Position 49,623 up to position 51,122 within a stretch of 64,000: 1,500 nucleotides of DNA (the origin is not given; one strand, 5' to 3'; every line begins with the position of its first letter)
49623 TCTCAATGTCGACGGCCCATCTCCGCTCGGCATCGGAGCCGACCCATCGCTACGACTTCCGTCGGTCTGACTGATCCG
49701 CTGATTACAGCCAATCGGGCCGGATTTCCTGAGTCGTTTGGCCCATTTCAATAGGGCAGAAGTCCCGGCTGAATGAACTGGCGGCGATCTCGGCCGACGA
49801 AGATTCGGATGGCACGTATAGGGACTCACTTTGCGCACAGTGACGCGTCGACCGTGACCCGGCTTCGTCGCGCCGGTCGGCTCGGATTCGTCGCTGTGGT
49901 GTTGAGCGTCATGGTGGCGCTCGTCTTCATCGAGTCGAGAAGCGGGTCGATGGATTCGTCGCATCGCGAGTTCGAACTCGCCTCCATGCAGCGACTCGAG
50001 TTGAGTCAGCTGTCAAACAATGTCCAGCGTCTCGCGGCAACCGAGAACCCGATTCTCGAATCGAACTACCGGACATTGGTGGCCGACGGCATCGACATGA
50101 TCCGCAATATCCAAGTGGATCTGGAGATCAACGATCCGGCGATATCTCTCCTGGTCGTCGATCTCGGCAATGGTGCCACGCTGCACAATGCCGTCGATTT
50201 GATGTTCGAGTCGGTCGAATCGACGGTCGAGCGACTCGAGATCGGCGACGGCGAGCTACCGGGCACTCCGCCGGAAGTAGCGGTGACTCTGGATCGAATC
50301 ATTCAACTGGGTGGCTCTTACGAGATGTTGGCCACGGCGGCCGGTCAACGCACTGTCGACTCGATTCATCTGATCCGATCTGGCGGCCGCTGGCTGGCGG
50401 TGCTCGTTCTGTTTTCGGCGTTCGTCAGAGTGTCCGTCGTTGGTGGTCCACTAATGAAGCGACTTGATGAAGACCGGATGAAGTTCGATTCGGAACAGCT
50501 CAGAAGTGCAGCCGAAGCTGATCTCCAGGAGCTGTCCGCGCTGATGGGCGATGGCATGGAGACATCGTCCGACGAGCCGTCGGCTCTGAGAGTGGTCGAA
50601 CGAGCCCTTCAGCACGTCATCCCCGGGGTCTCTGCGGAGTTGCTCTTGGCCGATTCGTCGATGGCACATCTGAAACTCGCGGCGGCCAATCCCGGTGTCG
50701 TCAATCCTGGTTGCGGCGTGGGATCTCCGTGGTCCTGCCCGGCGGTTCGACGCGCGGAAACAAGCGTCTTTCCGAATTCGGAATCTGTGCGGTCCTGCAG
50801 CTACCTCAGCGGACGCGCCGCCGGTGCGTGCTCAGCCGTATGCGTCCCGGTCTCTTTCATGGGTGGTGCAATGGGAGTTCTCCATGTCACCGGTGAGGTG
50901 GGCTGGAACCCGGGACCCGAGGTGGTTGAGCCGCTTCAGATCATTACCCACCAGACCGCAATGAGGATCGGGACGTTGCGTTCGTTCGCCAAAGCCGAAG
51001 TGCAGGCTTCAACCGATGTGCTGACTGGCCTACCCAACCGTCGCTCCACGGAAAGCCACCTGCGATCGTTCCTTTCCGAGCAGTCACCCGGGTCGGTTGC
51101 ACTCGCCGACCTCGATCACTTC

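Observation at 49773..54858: Three tandem, translationally coupled membrane GGDEF paralogues inserted between tsaD and groES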

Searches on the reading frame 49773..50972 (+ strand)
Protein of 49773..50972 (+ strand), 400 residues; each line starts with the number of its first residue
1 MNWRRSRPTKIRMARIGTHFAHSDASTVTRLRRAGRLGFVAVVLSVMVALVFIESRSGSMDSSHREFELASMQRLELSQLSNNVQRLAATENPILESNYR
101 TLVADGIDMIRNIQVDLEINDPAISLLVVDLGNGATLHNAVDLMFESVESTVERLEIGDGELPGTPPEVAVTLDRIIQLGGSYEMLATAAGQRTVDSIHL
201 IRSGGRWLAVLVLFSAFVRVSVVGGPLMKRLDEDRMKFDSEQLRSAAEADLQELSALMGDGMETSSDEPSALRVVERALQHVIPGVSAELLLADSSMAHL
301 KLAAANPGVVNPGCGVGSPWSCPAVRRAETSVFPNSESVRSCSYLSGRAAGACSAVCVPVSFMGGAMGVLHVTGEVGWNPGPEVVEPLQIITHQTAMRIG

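Call 29: find_related_loci(query=A2, collection=genome_contigs, flank=8000)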
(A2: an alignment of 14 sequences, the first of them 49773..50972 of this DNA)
Query A2 (400 aa) in genome_contigs; peptide patterns used: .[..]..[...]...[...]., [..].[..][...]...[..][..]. (x = any residue, [..] = any of these).
269 stretches matched a pattern; 37 encode a relative of the query (tblastn E <= 1e-3); 36 distinct loci.
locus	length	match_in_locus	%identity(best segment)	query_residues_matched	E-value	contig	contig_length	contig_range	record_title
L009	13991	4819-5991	44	9-400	3e-85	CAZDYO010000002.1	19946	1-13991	MAG TPA_asm: uncultured Acidimicrobiales bacterium isolate SRP216583_co1_145 genome assembly, contig: NODE_2161_length_1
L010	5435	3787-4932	38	25-400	1e-65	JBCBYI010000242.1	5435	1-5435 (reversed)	MAG: Actinomycetota bacterium isolate J06656_3 NODE_242_length_5435_cov_5.323442, whole genome shotgun sequence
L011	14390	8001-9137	38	22-400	1e-64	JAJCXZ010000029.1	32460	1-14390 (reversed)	MAG: Acidimicrobiales bacterium isolate OFTM337 OFTM337_28, whole genome shotgun sequence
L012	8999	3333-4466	34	23-400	8e-59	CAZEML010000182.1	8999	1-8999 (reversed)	MAG TPA_asm: uncultured Candidatus Microthrix sp. isolate SRP135972_co1_54 genome assembly, contig: NODE_10922_length_89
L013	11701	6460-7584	36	26-400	3e-58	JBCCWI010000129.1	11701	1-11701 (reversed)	MAG: Actinomycetota bacterium isolate P01_E01_bin.9 k141_1552854_length_11701_cov_25.0000, whole genome shotgun sequence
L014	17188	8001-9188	35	5-400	1e-52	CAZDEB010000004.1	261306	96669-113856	MAG TPA_asm: uncultured Candidatus Microthrix sp. isolate binchicken_co46_702 genome assembly, contig: NODE_39_length_26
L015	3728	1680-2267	45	205-400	6e-49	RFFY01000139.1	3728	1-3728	MAG: Actinomyces sp. isolate J010 k99_136036, whole genome shotgun sequence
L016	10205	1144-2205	31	30-400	8e-42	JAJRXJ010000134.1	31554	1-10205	MAG: Actinomycetes bacterium isolate Dive96_bin3.143 k141_2162309, whole genome shotgun sequence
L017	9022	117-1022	36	102-400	1e-41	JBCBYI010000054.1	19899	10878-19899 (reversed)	MAG: Actinomycetota bacterium isolate J06656_3 NODE_54_length_19899_cov_5.481485, whole genome shotgun sequence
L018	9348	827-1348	44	226-400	7e-40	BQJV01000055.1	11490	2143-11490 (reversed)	MAG: Acidimicrobiales bacterium DHS20C19 DNA, sequence055, whole genome shotgun sequence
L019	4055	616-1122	44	229-400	2e-37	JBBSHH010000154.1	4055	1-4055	MAG: Mycobacteriales bacterium isolate LS2_sbin.62 LS2_sbin.62_K_993638_L_4055_cov_35.9451, whole genome shotgun sequenc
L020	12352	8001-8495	44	237-400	5e-35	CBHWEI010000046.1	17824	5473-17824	MAG TPA_asm: uncultured Acidimicrobiaceae bacterium isolate ERR14722425_metabat2_9 genome assembly, contig: ERZ27336817.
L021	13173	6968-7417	46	252-400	3e-35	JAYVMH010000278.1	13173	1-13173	MAG: Actinomycetota bacterium isolate GL6_UpB_concoct_86 GL6_UpB_concoct_86_277, whole genome shotgun sequence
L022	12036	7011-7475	44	247-400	2e-33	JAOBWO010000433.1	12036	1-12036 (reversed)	MAG: Acidimicrobiales bacterium isolate RYN_39 scaffold_5821058, whole genome shotgun sequence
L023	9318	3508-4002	43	235-400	5e-33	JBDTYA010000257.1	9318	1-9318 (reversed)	MAG: Ilumatobacteraceae bacterium isolate cluster4_bin.129 NODE_21206_length_9318_cov_9.539782, whole genome shotgun seq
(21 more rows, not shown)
